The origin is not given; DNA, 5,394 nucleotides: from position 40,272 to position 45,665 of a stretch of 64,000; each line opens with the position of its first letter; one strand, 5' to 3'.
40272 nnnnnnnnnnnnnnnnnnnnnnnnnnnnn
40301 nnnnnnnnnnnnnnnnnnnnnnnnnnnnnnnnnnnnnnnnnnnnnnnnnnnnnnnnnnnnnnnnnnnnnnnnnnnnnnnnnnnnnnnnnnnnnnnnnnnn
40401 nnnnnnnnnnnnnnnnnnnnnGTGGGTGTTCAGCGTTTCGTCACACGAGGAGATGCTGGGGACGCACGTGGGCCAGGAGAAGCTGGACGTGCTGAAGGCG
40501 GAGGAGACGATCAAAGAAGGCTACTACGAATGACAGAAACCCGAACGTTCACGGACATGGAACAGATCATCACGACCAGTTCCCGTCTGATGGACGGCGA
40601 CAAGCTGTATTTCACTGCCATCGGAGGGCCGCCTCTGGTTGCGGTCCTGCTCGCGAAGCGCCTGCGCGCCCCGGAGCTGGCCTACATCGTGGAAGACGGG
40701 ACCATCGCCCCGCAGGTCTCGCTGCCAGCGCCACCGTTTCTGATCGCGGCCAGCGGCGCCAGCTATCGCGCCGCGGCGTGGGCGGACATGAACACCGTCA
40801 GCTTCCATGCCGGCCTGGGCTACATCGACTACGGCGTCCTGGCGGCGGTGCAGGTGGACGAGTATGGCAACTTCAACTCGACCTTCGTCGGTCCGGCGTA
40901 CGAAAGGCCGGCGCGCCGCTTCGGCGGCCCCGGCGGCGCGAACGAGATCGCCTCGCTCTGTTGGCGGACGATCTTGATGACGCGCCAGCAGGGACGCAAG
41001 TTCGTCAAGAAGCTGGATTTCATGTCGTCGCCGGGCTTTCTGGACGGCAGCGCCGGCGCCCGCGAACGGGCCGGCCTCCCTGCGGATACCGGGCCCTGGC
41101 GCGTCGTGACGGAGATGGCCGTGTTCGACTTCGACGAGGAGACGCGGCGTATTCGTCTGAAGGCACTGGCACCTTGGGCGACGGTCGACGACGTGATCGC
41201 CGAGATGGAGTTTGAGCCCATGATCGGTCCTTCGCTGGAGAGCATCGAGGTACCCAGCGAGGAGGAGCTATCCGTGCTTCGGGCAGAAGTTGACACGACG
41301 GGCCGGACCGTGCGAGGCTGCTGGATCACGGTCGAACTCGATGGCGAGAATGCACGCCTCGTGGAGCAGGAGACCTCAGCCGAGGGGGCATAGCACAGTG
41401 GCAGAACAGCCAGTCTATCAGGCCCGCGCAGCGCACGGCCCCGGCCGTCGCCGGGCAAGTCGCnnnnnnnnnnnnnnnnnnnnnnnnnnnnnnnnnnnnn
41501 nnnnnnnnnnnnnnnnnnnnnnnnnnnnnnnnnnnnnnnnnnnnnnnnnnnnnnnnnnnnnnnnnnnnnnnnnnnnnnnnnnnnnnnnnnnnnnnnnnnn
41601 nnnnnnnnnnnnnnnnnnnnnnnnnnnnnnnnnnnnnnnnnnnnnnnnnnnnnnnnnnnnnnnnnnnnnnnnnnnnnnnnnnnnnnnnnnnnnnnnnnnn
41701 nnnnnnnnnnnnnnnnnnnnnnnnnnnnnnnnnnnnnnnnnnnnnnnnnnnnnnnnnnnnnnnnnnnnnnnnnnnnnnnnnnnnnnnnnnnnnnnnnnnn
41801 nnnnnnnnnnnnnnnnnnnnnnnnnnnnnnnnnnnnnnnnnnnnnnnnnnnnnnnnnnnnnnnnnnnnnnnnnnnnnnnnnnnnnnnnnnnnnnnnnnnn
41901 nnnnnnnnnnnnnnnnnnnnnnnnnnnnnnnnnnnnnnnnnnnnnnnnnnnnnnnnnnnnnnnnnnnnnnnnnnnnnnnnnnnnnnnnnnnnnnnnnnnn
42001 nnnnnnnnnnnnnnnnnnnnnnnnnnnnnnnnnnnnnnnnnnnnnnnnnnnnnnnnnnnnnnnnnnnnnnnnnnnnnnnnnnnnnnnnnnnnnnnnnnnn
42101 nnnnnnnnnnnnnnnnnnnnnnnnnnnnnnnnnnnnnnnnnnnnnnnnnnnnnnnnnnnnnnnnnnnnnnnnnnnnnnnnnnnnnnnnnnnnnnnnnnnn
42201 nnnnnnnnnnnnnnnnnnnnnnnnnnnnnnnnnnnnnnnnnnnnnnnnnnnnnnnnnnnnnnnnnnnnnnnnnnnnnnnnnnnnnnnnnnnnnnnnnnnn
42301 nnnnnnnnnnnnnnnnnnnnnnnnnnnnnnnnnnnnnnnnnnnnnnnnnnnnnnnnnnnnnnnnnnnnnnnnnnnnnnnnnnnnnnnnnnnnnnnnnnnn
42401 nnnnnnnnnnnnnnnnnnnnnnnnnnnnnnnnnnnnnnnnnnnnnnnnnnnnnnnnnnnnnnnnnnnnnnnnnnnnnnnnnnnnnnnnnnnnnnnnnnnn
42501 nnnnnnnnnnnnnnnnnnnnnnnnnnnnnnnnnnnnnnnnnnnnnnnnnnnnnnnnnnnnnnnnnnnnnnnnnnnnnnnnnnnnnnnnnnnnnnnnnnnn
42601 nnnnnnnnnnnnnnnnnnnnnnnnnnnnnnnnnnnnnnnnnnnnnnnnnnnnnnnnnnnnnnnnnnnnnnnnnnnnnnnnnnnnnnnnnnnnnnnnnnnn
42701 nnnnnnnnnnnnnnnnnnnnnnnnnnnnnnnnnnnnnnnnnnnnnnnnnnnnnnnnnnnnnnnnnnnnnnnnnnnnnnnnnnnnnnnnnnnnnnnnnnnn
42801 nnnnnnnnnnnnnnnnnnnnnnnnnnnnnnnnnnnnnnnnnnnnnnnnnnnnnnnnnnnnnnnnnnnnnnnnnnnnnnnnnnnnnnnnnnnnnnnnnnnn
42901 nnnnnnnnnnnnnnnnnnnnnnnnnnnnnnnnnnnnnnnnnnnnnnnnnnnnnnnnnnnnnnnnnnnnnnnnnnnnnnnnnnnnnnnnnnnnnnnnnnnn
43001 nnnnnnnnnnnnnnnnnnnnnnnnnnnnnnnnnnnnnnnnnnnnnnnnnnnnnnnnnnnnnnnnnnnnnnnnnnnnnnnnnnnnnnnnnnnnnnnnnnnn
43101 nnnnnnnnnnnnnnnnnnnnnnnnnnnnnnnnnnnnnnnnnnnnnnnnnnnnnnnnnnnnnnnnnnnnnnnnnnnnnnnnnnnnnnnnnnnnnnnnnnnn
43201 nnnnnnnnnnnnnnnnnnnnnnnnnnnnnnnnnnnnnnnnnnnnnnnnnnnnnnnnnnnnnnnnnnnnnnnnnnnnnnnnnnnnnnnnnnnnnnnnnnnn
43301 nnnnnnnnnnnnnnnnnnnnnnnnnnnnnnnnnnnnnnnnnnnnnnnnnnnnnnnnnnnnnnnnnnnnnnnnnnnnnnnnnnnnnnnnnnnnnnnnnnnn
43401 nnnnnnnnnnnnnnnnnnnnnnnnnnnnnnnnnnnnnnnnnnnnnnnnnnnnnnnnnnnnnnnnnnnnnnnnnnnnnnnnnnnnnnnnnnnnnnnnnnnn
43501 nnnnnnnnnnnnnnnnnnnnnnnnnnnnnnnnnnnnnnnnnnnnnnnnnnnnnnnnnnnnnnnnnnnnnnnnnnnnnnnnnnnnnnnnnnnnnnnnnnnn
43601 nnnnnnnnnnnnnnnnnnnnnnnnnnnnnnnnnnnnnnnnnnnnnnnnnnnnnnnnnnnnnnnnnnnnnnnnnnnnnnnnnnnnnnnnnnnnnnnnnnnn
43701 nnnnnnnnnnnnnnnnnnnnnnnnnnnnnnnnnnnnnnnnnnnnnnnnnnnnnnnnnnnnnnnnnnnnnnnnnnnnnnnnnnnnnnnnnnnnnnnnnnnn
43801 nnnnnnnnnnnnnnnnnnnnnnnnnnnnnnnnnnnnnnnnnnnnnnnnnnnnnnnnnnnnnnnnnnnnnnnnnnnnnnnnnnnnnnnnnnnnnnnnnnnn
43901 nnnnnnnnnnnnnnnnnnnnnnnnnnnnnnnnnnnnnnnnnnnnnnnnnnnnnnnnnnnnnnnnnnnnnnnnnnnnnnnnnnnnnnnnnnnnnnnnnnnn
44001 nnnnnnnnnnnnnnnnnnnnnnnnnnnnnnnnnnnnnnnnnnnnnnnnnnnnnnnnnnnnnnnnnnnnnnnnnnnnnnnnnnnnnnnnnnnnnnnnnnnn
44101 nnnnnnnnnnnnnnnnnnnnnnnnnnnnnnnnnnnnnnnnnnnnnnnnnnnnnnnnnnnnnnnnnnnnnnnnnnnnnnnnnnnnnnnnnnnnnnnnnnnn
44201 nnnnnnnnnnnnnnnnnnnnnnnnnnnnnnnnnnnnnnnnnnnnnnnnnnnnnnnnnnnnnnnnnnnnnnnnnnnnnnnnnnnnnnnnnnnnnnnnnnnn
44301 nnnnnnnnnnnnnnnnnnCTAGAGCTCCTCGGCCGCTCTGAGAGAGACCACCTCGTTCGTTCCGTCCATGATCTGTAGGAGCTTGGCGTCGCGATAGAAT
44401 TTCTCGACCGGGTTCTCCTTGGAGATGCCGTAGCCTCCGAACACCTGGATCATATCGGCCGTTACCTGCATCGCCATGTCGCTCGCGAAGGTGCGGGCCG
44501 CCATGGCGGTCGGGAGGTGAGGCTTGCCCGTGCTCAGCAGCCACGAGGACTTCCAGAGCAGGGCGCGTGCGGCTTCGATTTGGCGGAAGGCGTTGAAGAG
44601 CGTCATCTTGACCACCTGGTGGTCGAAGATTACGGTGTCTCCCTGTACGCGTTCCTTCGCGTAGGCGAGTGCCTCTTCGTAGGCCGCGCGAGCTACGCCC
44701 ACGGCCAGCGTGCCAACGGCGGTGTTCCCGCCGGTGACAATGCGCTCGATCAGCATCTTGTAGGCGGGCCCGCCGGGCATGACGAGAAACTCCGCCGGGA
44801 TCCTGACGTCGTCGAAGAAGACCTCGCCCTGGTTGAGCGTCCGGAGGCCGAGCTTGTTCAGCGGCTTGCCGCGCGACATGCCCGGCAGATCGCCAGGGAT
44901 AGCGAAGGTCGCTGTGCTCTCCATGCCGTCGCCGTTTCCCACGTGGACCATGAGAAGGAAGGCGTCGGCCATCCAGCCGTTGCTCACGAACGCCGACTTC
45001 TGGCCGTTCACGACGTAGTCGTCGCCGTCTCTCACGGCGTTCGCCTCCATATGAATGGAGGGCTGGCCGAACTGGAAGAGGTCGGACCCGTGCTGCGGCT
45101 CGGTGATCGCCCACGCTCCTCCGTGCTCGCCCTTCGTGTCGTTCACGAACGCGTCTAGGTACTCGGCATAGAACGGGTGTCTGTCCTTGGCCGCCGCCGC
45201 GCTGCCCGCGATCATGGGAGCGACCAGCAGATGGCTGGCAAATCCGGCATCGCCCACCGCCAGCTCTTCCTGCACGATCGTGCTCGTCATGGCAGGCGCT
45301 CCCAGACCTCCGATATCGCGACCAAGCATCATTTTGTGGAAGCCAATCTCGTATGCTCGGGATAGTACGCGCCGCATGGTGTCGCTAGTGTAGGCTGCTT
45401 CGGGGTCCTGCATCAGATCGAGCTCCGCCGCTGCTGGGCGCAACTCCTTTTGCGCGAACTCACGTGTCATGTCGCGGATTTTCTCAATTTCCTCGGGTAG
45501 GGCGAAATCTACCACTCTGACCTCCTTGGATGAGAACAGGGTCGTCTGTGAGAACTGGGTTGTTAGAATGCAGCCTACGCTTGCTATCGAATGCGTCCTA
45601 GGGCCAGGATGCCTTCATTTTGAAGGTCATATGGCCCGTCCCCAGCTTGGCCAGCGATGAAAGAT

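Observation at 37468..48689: Gene set resembling steroid/lipid side-chain and ring catabolism located just upstream of the Mo-hydroxylase operon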

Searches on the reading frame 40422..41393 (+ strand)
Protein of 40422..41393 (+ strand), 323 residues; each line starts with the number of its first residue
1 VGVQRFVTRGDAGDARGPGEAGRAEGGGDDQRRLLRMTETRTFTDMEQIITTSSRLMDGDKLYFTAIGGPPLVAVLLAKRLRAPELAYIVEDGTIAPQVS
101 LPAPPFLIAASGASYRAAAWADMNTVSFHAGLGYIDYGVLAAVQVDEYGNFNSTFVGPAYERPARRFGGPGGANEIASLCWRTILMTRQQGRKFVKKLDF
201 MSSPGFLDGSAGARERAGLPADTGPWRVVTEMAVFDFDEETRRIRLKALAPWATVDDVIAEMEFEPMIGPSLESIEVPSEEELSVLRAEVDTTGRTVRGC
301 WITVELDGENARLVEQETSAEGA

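Call 4: search_protein_families(library=pfam, proteins=[window:40422-41393:+], max_evalue=0.001)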
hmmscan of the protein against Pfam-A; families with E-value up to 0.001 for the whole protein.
window:40422-41393:+ (323 aa): 1 family
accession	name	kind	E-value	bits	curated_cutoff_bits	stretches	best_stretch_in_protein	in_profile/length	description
PF01144.29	CoA_trans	-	1.6e-15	57.5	23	1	54-260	9-216/217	Coenzyme A transferase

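Call 8: search_protein_families(library=ncbifam, proteins=[window:40422-41393:+], max_evalue=0.00001)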
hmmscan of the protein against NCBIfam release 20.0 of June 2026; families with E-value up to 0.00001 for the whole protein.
window:40422-41393:+ (323 aa): 0 families

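Call 17: search_solved_structures(query=window:40530-41393:+, max_evalue=0.01, show_alignments=4)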
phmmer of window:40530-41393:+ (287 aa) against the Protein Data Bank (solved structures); distinct sequences matched with E-value up to 0.01: 9.
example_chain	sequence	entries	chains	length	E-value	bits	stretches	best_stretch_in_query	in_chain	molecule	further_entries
1poi_B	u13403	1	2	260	3.7e-37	131.2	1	8-256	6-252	GLUTACONATE COENZYME A-TRANSFERASE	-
5n01_D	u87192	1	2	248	1.3e-11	47.4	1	2-251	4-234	Glutaconate CoA-transferase family, subunit B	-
5n02_D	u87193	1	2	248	1.3e-11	47.4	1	2-251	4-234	Glutaconate CoA-transferase family, subunit B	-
5n00_B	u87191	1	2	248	1.9e-11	46.9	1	2-251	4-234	Glutaconate CoA-transferase family, subunit B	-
5n03_D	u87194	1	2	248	2.5e-11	46.5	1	2-251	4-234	Glutaconate CoA-transferase family, subunit B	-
6con_B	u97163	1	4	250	2.9e-11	46.3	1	36-257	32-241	CoA-transferase subunit beta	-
5mzw_D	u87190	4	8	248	4.4e-11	45.7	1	2-251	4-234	Glutaconate CoA-transferase family, subunit B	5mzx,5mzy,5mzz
6co6_B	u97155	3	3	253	7.9e-07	31.7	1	35-256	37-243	Probable CoA-transferase beta subunit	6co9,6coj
8k9h_A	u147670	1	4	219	0.0053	19.2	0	67-163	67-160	Butyrate-acetoacetate CoA-transferase subunit B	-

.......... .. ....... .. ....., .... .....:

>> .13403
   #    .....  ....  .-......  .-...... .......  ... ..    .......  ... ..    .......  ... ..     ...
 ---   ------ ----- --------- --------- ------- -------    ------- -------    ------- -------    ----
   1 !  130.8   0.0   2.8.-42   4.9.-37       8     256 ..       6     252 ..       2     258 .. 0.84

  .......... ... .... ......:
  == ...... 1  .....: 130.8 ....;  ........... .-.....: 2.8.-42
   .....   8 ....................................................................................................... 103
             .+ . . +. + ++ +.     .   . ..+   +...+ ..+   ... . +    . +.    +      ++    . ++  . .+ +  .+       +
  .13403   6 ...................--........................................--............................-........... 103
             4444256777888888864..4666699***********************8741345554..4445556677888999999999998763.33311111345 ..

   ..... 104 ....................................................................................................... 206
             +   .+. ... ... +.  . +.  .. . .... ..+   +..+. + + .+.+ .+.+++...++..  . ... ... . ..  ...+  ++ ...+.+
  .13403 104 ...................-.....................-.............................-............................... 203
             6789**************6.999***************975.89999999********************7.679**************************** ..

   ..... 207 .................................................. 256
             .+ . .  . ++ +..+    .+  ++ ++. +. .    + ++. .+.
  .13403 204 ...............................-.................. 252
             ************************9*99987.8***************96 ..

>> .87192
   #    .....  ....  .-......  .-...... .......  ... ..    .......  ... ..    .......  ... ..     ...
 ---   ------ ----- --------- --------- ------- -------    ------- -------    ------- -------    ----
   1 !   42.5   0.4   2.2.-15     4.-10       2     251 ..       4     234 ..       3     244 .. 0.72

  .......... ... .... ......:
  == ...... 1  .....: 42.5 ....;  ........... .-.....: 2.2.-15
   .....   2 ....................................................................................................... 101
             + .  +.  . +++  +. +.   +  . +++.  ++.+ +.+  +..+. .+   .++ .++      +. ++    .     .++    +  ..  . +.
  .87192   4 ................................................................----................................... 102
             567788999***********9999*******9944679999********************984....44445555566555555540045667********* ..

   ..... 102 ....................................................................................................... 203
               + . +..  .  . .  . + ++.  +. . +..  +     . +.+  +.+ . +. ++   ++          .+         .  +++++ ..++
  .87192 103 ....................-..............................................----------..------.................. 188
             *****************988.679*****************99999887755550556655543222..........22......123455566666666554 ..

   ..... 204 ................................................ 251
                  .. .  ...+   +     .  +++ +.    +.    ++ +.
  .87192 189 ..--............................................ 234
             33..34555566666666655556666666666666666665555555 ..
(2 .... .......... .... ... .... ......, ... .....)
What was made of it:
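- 40530..41393 (+): CoA-transferase beta subunit, GctB type (287 aa), with catalytic Glu55 in the motif YIVEDG. The Glu aligns with the IVESG Glu of GctB (call 17).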

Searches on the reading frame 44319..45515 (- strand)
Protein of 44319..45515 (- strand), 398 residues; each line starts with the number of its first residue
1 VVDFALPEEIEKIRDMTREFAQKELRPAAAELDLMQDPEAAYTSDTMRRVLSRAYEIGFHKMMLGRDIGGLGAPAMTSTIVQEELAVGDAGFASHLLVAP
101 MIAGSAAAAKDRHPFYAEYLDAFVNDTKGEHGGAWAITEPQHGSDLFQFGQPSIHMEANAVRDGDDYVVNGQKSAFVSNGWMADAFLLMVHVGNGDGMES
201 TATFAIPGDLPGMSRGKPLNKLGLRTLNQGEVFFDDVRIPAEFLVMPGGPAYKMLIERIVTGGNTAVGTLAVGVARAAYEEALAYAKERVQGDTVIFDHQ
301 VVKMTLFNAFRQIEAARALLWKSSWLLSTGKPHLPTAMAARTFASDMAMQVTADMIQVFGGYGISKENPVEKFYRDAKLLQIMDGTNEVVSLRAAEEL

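Call 4: search_protein_families(library=pfam, proteins=[window:44319-45515:-], max_evalue=0.001)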
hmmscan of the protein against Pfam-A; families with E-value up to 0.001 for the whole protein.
window:44319-45515:- (398 aa): 4 families
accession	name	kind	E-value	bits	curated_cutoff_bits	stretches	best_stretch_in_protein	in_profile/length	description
PF00441.29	Acyl-CoA_dh_1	-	1.3e-33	116.7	22.4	1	266-396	17-147/150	Acyl-CoA dehydrogenase, C-terminal domain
PF08028.16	Acyl-CoA_dh_2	-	6.4e-18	65.8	22.7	1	268-383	4-129/134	Acyl-CoA dehydrogenase, C-terminal domain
PF02770.24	Acyl-CoA_dh_M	-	3.7e-17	62.7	33.3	1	134-237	1-97/97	Acyl-CoA dehydrogenase, middle domain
PF02771.21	Acyl-CoA_dh_N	-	4.1e-13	50.1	22.9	1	8-104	2-90/113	Acyl-CoA dehydrogenase, N-terminal domain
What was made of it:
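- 44319..45515 (-): Acyl-CoA dehydrogenase (398 aa), convergent with the NHL gene. It has Asp where canonical ACADs have the catalytic Glu (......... against YEGT). All four ACAD Pfam domains (call 4).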

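Call 8: search_protein_families(library=ncbifam, proteins=[window:44319-45515:-], max_evalue=0.00001)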
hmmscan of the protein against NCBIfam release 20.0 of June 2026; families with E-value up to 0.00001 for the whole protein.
window:44319-45515:- (398 aa): 19 families
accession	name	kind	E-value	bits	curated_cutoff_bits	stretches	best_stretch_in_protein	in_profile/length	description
NF042972.1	AcrlCoAredClosAcrC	equivalog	7.3e-64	215.8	640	1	3-392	2-370/378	acryloyl-CoA reductase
NF043006.1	CyhCrbnylCoADH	equivalog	1.2e-52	179.2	650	1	8-395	6-372/380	cyclohexane-1-carbonyl-CoA dehydrogenase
NF042439.1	SulpropCoADesulf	equivalog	2.1e-44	151.8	600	1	15-396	2-368/379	3-sulfinopropanoyl-CoA desulfinase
NF045652.1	ProlPCPDhRedW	equivalog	1.3e-43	149.2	650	1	8-391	2-366/376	L-prolyl-[peptidyl-carrier protein] dehydrogenase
TIGR03207.1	cyc_hxne_CoA_dh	equivalog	4.1e-43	147.5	575.35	1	9-391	4-364/372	cyclohexanecarboxyl-CoA dehydrogenase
NF045552.1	GlutCoADH_Des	equivalog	2e-42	145.8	470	1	3-390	2-371/387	glutaryl-CoA dehydrogenase Acd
NF053553.1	prodigi_MBC_PigA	equivalog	2.8e-40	138.6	500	1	3-389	2-370/381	prodigiosin MBC biosynthesis dehydrogenase PigA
NF058590.1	AcCoDHFadEBacil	equivalog_domain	8.1e-40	136.9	600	1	7-392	22-404/586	acyl-CoA dehydrogenase FadE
NF008997.0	PRK12341.1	equivalog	4.6e-33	114.8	537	1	3-390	2-368/382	acyl-CoA dehydrogenase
NF002885.1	PRK03354.1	equivalog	1.1e-30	106.9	540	1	3-395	2-370/378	crotonobetainyl-CoA dehydrogenase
NF052270.1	Staph_DH_FadE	equivalog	4.9e-21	74.9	600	1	130-392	137-387/400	acyl-CoA dehydrogenase FadE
NF049984.1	Rv1679_FadE16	equivalog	6.3e-17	61.8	600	1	56-389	35-356/371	Rv1679 family acyl-CoA dehydrogenase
NF037942.1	ac_ACP_DH_MbtN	equivalog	5.1e-12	45.2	700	1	129-390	107-357/376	mycobactin biosynthesis acyl-ACP dehydrogenase MbtN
TIGR03203.1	pimD_small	equivalog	1.5e-10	40.7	652.7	1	48-380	40-358/378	pimeloyl-CoA dehydrogenase small subunit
NF050027.1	acylCoADhIpdE2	equivalog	1.6e-09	37.7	450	1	271-378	188-290/311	acyl-CoA dehydrogenase IpdE2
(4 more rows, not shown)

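Call 58: search_solved_structures(query=window:44319-45515:-, max_evalue=1e-15)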
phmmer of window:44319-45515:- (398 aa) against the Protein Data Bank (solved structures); distinct sequences matched with E-value up to 1e-15: 72 (the best 60 are shown).
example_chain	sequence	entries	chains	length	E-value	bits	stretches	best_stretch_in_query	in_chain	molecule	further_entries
4l1f_A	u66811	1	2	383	5.7e-55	190.2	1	2-392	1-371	Acyl-CoA dehydrogenase domain protein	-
1buc_A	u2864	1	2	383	8.8e-50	173.1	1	3-390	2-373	BUTYRYL-COA DEHYDROGENASE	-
3pfd_A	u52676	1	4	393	2e-48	168.7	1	4-390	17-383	Acyl-CoA dehydrogenase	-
7w0j_A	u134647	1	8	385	2.5e-48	168.4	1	7-394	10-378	Acyl-CoA dehydrogenase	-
8i4p_A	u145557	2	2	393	2.7e-48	168.3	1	7-394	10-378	Acyl-CoA dehydrogenase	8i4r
4n5f_A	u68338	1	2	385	2.9e-48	168.1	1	7-395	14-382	Putative acyl-CoA dehydrogenase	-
4m9a_A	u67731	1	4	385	2.8e-47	164.9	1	8-395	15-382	Acyl-CoA dehydrogenase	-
4u83_A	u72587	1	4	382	2.2e-46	162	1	6-393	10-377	Acyl-CoA dehydrogenase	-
5ol2_C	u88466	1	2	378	8e-45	156.8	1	11-391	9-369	Acyl-CoA dehydrogenase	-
1ukw_A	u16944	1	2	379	1.3e-44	156.2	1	2-394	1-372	acyl-CoA dehydrogenase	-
2jif_A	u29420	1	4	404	1.3e-44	156.1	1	11-389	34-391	SHORT/BRANCHED CHAIN SPECIFIC ACYL-COA DEHYDROGENASE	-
7p98_A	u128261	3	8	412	2.3e-44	155.3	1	7-392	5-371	Short-chain acyl-CoA dehydrogenase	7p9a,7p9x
3mdd_A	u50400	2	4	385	2.4e-44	155.3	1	4-394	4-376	MEDIUM CHAIN ACYL-COA DEHYDROGENASE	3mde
1udy_A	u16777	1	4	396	2.6e-44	155.1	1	4-394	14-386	Acyl-CoA dehydrogenase, medium-chain specific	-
5lnx_A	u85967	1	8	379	5.4e-44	154.1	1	10-392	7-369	Acyl-CoA dehydrogenase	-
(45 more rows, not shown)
